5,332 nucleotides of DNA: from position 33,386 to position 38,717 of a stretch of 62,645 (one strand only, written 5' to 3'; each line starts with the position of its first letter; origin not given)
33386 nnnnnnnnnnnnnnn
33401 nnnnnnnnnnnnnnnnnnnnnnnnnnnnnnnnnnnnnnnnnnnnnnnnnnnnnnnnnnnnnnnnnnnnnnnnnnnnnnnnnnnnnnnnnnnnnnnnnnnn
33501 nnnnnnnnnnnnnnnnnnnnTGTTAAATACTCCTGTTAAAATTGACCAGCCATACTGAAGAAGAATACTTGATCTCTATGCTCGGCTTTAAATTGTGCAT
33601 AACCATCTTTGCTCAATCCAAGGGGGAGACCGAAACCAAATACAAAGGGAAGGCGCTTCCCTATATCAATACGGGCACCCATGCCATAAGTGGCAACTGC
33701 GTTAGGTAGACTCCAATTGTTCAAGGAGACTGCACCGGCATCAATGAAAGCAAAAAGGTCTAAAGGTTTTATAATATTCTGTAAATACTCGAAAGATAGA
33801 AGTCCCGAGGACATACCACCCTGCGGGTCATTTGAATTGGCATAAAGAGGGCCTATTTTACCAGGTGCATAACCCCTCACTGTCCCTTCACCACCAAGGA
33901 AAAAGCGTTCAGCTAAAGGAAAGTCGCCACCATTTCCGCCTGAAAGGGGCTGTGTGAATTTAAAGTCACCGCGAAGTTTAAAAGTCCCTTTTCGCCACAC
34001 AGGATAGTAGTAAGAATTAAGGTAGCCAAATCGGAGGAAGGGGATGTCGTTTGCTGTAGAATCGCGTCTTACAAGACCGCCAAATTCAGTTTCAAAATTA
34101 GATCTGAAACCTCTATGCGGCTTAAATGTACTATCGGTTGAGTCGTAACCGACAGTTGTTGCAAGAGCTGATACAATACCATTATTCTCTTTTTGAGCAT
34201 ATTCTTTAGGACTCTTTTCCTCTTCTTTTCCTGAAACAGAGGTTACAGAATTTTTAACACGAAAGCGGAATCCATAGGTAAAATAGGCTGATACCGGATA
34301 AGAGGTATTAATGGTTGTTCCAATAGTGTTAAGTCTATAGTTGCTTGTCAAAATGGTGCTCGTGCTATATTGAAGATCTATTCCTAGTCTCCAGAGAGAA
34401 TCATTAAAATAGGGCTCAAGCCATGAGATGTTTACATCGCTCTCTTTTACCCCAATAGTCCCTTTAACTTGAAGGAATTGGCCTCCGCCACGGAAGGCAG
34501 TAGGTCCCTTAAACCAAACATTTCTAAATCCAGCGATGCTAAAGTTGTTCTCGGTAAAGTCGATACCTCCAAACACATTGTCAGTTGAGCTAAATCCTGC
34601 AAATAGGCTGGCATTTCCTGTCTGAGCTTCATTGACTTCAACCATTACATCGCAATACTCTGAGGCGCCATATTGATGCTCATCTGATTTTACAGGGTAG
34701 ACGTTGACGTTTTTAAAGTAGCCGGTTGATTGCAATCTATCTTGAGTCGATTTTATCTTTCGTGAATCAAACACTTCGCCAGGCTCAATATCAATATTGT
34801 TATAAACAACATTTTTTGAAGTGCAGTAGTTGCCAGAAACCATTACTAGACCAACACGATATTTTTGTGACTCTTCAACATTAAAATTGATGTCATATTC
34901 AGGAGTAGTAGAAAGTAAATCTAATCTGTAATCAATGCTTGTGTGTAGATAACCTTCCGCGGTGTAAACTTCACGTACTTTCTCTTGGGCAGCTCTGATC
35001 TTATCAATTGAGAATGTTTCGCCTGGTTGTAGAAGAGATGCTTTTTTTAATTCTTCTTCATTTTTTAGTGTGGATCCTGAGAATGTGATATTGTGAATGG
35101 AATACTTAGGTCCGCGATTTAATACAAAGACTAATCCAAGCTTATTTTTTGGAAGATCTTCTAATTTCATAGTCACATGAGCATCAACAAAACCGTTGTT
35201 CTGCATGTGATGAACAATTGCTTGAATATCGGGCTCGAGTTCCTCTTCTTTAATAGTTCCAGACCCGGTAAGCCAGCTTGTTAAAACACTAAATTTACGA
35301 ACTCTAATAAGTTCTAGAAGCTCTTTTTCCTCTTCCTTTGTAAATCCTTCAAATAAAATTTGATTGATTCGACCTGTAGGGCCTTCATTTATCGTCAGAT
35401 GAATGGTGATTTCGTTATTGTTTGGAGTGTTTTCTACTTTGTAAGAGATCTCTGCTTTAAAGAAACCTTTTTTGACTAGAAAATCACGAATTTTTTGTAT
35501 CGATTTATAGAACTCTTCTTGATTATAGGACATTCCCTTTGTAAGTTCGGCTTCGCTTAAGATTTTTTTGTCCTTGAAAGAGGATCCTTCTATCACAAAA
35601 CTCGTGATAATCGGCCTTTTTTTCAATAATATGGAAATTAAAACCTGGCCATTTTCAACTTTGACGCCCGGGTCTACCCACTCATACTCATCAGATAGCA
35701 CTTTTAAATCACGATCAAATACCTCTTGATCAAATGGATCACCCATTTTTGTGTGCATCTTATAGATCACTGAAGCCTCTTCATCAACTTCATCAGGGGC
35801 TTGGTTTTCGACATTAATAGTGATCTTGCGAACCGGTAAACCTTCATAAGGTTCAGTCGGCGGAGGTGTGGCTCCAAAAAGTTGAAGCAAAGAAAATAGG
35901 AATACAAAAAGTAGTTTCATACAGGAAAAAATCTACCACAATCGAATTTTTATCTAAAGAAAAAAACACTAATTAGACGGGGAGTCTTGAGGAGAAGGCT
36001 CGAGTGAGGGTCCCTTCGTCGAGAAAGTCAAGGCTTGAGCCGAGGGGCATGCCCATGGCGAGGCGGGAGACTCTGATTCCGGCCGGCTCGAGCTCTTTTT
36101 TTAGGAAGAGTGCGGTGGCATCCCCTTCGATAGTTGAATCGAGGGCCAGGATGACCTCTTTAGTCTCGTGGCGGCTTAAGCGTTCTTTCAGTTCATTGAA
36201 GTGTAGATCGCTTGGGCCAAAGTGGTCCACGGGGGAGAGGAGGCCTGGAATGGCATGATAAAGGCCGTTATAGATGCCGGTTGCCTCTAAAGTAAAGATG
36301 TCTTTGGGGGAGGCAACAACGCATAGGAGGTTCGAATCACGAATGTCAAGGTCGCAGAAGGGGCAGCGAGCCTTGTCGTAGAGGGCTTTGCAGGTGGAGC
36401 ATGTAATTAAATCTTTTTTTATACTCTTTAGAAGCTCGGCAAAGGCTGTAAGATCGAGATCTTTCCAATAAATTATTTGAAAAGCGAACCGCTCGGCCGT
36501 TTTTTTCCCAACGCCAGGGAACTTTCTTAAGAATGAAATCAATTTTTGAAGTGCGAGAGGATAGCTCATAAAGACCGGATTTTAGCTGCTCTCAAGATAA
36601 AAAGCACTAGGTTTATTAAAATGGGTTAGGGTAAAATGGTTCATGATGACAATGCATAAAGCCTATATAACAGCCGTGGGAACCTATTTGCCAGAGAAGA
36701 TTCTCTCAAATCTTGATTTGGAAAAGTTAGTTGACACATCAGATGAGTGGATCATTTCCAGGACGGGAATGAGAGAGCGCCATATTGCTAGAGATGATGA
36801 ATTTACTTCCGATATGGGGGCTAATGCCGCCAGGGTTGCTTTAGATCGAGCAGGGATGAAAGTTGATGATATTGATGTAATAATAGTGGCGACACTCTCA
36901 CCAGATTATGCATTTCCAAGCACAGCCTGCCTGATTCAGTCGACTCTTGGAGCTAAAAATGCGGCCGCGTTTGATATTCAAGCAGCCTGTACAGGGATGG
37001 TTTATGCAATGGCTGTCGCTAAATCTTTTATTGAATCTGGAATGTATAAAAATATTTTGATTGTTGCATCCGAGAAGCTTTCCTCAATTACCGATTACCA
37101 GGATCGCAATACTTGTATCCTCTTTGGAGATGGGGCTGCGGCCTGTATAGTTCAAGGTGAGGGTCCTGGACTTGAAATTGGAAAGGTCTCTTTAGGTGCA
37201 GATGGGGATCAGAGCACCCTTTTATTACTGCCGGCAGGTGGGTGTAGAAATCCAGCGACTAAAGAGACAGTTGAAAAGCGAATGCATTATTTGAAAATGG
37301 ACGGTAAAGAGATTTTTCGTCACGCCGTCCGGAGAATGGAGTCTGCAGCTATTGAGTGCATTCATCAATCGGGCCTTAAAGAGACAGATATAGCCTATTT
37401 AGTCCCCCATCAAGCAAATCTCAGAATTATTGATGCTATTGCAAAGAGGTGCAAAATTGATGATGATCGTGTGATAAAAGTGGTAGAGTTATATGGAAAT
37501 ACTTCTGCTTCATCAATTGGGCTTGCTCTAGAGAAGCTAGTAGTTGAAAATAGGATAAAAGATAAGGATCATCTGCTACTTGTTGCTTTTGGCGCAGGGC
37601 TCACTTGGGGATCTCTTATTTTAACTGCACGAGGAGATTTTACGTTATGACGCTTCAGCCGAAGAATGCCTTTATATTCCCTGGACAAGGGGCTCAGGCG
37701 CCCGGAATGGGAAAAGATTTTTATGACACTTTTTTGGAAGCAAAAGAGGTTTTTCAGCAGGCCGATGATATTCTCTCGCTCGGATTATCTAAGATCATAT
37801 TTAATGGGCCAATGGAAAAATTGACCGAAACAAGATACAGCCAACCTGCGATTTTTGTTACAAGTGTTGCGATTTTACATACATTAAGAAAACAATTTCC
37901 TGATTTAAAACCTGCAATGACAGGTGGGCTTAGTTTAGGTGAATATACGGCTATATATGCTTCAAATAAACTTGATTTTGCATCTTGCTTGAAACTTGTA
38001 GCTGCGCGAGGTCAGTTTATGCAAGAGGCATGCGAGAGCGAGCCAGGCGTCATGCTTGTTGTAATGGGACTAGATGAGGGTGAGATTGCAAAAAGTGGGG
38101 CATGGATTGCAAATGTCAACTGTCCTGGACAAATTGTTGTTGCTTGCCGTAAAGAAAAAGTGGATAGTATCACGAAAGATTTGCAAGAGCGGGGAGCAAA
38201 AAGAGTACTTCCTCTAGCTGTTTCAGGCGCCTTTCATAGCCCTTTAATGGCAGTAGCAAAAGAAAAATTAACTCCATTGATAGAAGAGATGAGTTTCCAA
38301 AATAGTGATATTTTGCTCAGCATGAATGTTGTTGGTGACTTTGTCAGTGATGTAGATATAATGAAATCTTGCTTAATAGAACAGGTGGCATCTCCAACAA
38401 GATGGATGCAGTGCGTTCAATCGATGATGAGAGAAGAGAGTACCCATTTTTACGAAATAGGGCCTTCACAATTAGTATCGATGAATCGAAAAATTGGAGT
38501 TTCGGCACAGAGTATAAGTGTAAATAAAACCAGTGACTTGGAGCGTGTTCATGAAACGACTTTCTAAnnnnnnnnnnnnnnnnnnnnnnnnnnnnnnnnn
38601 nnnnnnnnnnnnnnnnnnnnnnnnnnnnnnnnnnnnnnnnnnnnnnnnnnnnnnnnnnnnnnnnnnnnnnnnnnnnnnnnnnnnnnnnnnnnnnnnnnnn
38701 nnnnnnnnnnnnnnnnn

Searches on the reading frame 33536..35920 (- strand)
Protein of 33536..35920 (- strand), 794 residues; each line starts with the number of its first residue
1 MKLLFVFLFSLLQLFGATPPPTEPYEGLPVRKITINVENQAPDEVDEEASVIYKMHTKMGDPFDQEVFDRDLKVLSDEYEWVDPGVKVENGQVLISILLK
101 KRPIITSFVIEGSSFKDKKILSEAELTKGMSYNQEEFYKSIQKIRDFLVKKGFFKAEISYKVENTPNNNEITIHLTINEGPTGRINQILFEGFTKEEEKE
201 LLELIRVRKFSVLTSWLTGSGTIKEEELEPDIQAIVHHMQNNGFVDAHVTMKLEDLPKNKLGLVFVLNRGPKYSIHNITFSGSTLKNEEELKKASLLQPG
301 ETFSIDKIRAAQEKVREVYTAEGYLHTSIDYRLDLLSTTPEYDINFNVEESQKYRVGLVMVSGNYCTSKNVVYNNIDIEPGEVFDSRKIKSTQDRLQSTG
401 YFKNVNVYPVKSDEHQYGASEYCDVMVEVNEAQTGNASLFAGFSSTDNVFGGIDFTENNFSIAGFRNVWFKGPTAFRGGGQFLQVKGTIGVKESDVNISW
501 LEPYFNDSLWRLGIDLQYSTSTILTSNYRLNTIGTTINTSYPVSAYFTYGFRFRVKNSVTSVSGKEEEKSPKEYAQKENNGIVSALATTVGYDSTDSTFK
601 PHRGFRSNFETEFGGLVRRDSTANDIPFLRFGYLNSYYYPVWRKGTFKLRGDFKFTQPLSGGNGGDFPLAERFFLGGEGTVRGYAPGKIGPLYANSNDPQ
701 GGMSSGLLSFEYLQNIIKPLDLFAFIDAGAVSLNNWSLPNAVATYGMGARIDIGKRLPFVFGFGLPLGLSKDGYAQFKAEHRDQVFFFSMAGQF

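Call 30: search_protein_families(library=pfam, proteins=[window:33536-35920:-], max_evalue=0.00001)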
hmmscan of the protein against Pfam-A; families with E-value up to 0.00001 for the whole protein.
window:33536-35920:- (794 aa): 2 families
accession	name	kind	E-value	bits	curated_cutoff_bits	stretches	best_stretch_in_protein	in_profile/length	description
PF07244.20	POTRA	-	3.3e-46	156.3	21.3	4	104-180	2-79/79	Surface antigen variable number repeat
PF01103.29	Omp85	-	2.9e-38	132.6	24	1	476-791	2-322/325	Omp85 superfamily domain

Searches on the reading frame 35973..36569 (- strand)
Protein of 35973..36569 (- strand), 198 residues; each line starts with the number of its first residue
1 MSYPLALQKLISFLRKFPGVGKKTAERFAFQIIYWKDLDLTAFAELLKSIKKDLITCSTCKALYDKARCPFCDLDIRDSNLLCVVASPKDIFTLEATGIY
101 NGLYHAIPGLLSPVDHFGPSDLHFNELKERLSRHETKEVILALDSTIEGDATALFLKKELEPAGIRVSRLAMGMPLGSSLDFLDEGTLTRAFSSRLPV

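Call 17: search_protein_families(library=pfam, proteins=[window:35973-36569:-])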
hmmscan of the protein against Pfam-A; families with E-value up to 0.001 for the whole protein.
window:35973-36569:- (198 aa): 4 families
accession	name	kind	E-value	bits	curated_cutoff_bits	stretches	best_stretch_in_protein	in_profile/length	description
PF13662.12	Toprim_4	-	1.2e-22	80.4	25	1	81-171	2-85/85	Toprim domain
PF01751.28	Toprim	-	1.9e-09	38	23.1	1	82-167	2-91/96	Toprim domain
PF21176.3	RecR_HhH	-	7e-09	35.8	27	1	7-48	1-42/45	RecR, helix-hairpin-helix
PF21175.2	RecR_C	-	1.5e-08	34.3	22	1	173-195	1-23/24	RecR, C-terminal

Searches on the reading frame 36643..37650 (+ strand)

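Call 31: search_protein_families(library=pfam, proteins=[window:36643-37650:+], max_evalue=0.00001)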
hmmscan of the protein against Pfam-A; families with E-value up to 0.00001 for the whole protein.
window:36643-37650:+ (335 aa): 5 families
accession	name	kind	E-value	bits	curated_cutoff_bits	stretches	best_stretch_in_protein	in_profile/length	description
PF08541.16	ACP_syn_III_C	-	3e-33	114.3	26.6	1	241-328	2-89/90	3-Oxoacyl-[acyl-carrier-protein (ACP)] synthase III C terminal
PF08545.16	ACP_syn_III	-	1.1e-30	105.7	24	1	110-188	1-80/80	3-Oxoacyl-[acyl-carrier-protein (ACP)] synthase III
PF07451.17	SpoVAD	-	4.3e-08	32.7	22.1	0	56-219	52-218/329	Stage V sporulation protein AD (SpoVAD)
PF00195.25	Chal_sti_synt_N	-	3.5e-06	27.1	27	0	56-171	100-222/225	Chalcone and stilbene synthases, N-terminal domain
PF00108.29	Thiolase_N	-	6.4e-06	26.2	26.4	0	39-155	7-124/260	Thiolase, N-terminal domain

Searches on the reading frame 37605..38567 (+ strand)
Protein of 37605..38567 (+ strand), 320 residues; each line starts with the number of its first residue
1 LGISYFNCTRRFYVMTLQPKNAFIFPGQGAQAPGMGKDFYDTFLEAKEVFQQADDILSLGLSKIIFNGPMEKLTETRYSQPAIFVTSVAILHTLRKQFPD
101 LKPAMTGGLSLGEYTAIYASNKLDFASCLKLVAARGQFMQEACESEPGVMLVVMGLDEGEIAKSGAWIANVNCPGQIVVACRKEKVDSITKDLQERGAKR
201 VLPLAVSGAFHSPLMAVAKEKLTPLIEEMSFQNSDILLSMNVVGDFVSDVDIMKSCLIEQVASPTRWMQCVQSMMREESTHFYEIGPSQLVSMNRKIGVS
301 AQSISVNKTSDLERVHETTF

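Call 31: search_protein_families(library=pfam, proteins=[window:37605-38567:+], max_evalue=0.00001)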
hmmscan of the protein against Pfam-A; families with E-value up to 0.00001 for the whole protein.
window:37605-38567:+ (320 aa): 1 family
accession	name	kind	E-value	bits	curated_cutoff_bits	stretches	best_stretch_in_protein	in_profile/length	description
PF00698.26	Acyl_transf_1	-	4.1e-27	95.9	32.7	1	23-304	2-285/319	Acyl transferase domain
